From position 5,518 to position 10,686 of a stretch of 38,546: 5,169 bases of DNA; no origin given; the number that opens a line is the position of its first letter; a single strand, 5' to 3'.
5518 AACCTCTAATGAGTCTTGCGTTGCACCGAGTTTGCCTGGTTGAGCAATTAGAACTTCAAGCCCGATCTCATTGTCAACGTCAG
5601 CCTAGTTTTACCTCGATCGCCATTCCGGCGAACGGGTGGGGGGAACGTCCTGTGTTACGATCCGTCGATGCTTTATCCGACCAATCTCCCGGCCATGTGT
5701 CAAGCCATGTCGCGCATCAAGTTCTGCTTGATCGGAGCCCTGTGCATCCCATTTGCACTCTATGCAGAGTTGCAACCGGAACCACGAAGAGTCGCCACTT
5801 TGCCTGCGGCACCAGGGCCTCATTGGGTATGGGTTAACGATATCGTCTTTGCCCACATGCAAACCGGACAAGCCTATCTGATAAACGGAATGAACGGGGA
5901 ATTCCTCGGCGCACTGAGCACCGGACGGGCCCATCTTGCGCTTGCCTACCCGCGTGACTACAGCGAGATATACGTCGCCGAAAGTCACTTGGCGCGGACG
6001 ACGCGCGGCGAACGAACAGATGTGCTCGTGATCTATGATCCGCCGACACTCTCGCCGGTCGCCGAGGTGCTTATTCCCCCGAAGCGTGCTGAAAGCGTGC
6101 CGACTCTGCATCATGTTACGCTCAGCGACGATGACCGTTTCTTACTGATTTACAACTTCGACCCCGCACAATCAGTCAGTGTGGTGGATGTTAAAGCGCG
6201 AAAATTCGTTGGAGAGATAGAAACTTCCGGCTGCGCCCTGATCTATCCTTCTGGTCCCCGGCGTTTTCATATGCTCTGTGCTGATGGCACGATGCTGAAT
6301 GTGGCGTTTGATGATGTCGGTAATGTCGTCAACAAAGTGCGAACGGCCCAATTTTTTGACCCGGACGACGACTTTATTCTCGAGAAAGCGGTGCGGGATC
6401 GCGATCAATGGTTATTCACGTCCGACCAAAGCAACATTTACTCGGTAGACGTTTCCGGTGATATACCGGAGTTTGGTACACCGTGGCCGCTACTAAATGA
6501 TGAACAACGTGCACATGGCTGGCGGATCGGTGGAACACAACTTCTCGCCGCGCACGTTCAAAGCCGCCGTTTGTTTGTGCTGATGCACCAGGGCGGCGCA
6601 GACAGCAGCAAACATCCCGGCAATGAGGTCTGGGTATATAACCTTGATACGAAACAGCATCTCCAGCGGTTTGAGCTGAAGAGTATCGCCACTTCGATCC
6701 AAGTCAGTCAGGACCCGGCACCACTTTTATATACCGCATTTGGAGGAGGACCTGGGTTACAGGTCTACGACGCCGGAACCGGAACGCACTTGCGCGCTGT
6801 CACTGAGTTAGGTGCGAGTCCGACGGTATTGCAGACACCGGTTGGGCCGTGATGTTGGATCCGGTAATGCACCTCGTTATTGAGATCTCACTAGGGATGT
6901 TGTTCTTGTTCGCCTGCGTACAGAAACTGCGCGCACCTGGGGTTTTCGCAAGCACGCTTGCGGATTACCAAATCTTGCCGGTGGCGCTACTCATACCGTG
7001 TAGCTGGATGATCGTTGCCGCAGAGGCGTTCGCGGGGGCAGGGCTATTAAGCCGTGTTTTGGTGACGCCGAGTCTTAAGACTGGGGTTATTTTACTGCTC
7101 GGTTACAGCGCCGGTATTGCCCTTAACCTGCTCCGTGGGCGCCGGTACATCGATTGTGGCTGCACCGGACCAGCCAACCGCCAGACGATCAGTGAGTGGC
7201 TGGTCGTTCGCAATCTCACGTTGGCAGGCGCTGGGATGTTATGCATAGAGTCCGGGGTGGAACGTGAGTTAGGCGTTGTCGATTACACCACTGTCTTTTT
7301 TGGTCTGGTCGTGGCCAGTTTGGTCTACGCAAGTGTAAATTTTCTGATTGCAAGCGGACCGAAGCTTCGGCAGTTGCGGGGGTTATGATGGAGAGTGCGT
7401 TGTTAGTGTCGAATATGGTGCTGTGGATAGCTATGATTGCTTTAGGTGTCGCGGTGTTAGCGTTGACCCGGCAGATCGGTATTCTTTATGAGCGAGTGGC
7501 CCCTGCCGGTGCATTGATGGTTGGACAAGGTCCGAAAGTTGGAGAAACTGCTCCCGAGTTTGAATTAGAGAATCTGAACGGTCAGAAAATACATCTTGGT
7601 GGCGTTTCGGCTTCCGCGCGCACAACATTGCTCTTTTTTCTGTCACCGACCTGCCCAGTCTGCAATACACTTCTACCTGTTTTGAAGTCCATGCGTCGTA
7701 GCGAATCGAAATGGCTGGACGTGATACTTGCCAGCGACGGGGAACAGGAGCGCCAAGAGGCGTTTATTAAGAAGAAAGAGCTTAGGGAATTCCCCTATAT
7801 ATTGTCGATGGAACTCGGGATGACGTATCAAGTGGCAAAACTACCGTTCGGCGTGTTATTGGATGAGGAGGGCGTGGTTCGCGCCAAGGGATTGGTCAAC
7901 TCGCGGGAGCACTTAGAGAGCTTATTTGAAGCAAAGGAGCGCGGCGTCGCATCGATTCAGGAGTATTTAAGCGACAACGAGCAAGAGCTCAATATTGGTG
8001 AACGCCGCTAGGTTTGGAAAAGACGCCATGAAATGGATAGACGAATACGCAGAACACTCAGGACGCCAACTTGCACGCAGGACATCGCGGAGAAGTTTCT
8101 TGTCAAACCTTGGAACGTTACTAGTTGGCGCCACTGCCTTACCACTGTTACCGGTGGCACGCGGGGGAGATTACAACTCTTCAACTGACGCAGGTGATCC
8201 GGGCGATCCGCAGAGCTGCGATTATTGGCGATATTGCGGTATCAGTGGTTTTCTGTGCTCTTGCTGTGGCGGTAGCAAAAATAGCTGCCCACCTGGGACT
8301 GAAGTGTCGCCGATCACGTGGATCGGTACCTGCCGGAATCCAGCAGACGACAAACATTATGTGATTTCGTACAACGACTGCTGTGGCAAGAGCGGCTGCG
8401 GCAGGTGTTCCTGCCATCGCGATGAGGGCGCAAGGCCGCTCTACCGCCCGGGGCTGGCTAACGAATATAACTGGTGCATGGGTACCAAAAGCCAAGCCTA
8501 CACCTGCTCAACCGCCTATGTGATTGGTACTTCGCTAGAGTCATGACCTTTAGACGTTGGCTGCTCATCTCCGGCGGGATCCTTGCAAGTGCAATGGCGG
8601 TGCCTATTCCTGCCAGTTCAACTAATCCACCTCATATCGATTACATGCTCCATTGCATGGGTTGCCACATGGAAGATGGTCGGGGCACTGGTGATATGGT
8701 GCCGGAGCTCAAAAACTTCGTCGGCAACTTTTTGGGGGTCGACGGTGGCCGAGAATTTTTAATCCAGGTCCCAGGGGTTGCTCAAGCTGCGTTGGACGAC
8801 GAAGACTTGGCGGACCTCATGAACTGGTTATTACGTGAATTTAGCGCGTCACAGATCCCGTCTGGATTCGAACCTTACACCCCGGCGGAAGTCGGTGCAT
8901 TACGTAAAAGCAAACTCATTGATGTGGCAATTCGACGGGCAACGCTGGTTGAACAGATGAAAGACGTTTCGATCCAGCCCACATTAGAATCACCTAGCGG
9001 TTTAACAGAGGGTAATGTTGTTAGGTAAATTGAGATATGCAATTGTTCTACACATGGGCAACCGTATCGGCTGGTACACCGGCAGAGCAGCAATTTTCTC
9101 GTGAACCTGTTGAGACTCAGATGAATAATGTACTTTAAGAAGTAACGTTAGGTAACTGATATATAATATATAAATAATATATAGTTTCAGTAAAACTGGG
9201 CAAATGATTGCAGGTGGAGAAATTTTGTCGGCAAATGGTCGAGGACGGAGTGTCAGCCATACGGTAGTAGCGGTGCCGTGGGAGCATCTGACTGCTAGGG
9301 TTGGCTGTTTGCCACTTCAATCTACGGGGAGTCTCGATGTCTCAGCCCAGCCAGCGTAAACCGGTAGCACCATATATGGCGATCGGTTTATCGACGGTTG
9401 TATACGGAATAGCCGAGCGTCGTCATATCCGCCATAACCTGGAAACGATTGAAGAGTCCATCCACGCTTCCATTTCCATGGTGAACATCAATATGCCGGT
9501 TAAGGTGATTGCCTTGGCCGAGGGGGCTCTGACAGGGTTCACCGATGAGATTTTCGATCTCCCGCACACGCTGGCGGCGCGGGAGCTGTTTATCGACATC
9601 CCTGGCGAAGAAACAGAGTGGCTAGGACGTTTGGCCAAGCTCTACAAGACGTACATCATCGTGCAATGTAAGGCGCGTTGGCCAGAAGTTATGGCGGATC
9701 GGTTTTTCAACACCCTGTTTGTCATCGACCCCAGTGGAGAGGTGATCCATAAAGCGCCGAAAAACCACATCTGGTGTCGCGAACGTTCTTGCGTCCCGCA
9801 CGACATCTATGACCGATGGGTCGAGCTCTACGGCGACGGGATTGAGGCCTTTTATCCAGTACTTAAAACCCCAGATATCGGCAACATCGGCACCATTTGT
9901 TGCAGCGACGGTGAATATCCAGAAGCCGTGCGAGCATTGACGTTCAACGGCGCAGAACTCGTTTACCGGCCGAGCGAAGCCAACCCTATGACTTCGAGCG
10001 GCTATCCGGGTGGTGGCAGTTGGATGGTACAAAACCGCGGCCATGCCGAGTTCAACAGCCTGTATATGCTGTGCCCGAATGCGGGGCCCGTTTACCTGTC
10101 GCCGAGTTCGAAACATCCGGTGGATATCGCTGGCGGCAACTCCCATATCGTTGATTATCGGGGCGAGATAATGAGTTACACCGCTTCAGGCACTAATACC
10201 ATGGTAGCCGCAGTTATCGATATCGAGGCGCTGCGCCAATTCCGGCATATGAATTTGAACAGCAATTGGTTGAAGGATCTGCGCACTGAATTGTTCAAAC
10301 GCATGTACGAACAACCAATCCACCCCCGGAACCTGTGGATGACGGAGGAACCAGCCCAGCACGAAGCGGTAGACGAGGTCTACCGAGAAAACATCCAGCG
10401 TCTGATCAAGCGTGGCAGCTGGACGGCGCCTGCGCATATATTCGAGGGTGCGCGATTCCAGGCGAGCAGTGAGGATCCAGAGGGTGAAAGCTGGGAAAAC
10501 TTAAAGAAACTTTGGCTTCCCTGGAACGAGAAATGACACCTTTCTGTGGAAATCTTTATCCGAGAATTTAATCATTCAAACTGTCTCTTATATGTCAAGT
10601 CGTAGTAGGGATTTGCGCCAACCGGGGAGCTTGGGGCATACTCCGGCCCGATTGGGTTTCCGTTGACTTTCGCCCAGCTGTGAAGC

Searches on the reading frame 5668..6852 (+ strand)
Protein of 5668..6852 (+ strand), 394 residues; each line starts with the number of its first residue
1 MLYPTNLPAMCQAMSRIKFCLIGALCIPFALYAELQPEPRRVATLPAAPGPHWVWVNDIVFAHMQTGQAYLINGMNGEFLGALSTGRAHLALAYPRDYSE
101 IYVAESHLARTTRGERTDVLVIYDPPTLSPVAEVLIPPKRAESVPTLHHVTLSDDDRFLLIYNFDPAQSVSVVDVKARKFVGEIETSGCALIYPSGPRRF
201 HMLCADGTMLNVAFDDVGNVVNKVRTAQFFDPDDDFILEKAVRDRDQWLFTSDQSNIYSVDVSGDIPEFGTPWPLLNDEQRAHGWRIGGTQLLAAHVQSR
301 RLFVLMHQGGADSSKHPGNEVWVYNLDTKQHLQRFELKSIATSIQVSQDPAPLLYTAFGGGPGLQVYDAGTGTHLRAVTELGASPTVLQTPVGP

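Call 31: search_protein_families(library=pfam, proteins=[window:5668-6852:+], max_evalue=0.00001)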
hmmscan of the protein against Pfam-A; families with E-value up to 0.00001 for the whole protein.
window:5668-6852:+ (394 aa): 1 family
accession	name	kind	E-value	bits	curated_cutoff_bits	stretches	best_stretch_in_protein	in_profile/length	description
PF06433.17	Me-amine-dh_H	-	8.2e-51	173.4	21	1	54-390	5-341/343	Methylamine dehydrogenase heavy chain (MADH)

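Call 63: search_protein_families(library=ncbifam, proteins=[window:5668-6852:+], max_evalue=0.00001)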
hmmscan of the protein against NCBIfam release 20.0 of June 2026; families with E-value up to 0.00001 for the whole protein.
window:5668-6852:+ (394 aa): 1 family
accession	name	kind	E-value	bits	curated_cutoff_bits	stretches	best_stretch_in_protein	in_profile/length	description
TIGR02658.1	TTQ_MADH_Hv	equivalog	1.7e-54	185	454.45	1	48-389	16-355/358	methylamine dehydrogenase (amicyanin) large subunit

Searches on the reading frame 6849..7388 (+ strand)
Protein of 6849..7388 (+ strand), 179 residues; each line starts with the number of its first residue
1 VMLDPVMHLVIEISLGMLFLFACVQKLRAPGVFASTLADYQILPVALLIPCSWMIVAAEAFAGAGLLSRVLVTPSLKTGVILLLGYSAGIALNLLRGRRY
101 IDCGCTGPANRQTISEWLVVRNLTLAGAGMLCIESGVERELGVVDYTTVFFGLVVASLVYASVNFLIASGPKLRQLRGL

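Call 31: search_protein_families(library=pfam, proteins=[window:6849-7388:+], max_evalue=0.00001)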
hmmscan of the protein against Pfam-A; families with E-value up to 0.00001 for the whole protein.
window:6849-7388:+ (179 aa): 1 family
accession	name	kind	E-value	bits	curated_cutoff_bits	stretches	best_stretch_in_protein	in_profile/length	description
PF07291.16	MauE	-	8e-21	75.1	27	1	8-132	5-125/128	Methylamine utilisation protein MauE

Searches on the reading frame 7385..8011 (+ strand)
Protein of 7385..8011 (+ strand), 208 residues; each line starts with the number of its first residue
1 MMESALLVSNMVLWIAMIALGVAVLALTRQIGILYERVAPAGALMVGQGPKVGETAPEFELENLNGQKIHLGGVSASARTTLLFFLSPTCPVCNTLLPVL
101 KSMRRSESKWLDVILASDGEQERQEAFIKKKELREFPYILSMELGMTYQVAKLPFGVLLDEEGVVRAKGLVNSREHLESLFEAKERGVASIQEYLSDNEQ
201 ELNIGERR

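Call 31: search_protein_families(library=pfam, proteins=[window:7385-8011:+], max_evalue=0.00001)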
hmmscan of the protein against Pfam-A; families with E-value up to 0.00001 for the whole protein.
window:7385-8011:+ (208 aa): 3 families
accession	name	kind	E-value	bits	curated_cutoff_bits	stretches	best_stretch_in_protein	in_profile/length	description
PF00578.27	AhpC-TSA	-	2.1e-10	41.1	26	1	52-168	1-98/124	AhpC/TSA family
PF08534.16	Redoxin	-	9.5e-09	35.6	26.6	1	51-176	1-139/148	Redoxin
PF13098.12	Thioredoxin_2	-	4.8e-06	27.3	27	1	78-177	5-100/104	Thioredoxin-like domain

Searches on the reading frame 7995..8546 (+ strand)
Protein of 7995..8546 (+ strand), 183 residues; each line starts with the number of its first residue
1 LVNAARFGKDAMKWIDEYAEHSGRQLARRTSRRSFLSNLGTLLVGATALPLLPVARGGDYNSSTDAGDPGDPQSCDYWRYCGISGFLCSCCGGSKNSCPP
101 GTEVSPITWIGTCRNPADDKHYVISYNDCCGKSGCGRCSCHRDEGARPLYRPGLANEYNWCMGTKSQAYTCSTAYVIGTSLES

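Call 31: search_protein_families(library=pfam, proteins=[window:7995-8546:+], max_evalue=0.00001)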
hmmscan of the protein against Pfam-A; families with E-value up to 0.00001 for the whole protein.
window:7995-8546:+ (183 aa): 1 family
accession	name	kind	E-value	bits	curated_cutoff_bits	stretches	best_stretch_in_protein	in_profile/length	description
PF02975.19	Me-amine-dh_L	-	5e-49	165.9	25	1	70-178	3-112/113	Methylamine dehydrogenase, L chain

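Call 63: search_protein_families(library=ncbifam, proteins=[window:7995-8546:+], max_evalue=0.00001)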
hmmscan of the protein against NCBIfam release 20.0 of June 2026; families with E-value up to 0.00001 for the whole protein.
window:7995-8546:+ (183 aa): 1 family
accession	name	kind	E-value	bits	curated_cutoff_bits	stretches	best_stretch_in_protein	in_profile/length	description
TIGR02659.1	TTQ_MADH_Lt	equivalog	8.8e-47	159.3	196.85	1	15-178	7-183/186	methylamine dehydrogenase (amicyanin) small subunit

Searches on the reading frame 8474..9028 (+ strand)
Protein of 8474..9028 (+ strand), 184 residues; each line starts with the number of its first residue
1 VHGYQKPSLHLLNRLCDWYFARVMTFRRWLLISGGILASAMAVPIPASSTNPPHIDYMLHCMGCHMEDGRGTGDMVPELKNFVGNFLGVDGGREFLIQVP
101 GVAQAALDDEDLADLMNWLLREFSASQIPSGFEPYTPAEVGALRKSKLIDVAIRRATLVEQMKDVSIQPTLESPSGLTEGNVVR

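Call 31: search_protein_families(library=pfam, proteins=[window:8474-9028:+], max_evalue=0.00001)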
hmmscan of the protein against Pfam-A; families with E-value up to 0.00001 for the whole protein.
window:8474-9028:+ (184 aa): 1 family
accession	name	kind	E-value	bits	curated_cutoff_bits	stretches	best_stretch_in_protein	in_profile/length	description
PF00034.26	Cytochrom_C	-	3.8e-06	28.6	21.3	0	58-84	9-35/90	Cytochrome c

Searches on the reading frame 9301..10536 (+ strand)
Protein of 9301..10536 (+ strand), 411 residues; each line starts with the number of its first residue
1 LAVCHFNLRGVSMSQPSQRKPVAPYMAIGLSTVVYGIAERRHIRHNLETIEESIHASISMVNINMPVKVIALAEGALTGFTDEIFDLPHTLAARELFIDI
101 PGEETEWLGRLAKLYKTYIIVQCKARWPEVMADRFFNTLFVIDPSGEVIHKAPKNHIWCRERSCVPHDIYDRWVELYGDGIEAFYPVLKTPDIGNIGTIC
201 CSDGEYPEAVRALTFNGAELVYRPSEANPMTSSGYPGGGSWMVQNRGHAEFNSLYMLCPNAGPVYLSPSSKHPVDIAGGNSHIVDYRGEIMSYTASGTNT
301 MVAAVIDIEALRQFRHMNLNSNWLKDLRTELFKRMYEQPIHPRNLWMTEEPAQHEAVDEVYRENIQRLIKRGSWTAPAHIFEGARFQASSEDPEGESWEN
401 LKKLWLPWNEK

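Call 32: search_protein_families(library=pfam, proteins=[window:9301-10536:+], max_evalue=0.00001)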
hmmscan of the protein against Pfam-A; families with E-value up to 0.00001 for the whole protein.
window:9301-10536:+ (411 aa): 1 family
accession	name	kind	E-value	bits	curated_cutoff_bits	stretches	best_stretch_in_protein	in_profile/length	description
PF00795.27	CN_hydrolase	-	3.4e-28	99.1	23.2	1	44-315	15-255/256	Carbon-nitrogen hydrolase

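Call 63: search_protein_families(library=ncbifam, proteins=[window:9301-10536:+], max_evalue=0.00001)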
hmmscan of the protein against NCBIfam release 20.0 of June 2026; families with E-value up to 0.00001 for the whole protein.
window:9301-10536:+ (411 aa): 4 families
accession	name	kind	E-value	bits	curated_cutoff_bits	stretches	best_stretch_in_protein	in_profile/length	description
TIGR03381.1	agmatine_aguB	equivalog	1.3e-13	50.9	410.25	1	100-334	60-278/279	N-carbamoylputrescine amidase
NF009803.0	PRK13287.1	equivalog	9.7e-11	41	406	1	37-316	26-267/333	formamidase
NF009802.0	PRK13286.1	equivalog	1.7e-10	40.4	427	1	96-327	75-279/345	aliphatic amidase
NF040852.1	nitrile_Arch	equivalog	3.4e-07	29.7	500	0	97-226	59-171/262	nitrilase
